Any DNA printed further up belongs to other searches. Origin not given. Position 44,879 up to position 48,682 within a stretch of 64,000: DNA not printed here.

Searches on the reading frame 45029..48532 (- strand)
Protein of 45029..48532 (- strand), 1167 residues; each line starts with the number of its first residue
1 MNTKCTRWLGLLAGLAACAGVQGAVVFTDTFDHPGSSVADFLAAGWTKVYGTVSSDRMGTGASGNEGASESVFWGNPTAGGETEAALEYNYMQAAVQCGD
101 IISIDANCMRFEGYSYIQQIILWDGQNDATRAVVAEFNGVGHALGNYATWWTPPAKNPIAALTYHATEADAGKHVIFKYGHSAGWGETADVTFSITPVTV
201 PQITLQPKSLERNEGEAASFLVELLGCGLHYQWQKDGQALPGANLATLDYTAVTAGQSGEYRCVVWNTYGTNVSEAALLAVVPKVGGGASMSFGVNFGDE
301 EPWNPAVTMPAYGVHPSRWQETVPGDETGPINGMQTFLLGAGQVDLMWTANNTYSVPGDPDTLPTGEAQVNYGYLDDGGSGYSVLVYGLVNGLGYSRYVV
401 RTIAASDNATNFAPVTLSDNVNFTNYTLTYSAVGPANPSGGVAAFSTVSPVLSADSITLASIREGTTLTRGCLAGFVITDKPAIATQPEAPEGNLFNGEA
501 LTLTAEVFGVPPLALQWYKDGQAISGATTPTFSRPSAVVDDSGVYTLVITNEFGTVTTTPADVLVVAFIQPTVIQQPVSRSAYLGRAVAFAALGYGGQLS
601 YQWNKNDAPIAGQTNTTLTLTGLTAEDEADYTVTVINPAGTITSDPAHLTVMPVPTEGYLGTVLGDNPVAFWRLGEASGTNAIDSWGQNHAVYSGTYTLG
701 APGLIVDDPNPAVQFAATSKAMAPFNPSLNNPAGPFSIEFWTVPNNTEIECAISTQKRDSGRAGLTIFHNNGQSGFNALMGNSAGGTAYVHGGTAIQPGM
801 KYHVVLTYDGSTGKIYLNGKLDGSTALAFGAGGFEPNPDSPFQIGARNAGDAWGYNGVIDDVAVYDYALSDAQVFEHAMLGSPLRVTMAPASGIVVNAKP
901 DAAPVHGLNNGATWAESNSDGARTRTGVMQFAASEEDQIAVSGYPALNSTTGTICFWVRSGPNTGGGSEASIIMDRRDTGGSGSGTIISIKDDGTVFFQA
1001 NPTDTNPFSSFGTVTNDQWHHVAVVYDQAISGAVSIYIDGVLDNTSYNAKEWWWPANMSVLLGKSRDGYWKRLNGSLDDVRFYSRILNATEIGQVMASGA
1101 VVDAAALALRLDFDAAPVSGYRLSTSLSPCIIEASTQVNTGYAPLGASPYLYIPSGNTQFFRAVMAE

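Call 29: search_protein_families(library=pfam, max_evalue=0.0001, proteins=[window:45029-48532:-])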
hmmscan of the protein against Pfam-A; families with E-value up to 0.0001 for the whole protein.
window:45029-48532:- (1167 aa): 6 families
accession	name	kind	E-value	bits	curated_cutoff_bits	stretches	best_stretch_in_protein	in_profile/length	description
PF13385.13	Laminin_G_3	-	4.6e-47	160.4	27.6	2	936-1092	4-150/151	Concanavalin A-like lectin/glucanases superfamily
PF13927.12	Ig_3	-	1.4e-21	77.2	30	2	481-551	1-78/78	Immunoglobulin domain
PF13895.12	Ig_2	-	1.2e-20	74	27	1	490-553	8-67/79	Immunoglobulin domain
PF07679.22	I-set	-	3.7e-20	72.2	23.7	2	497-559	14-85/90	Immunoglobulin I-set domain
PF07686.23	V-set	-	1.5e-05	25.6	26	0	612-651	69-108/109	Immunoglobulin V-set domain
PF00047.31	ig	-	2.9e-05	24.7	21.8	0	230-271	25-76/81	Immunoglobulin domain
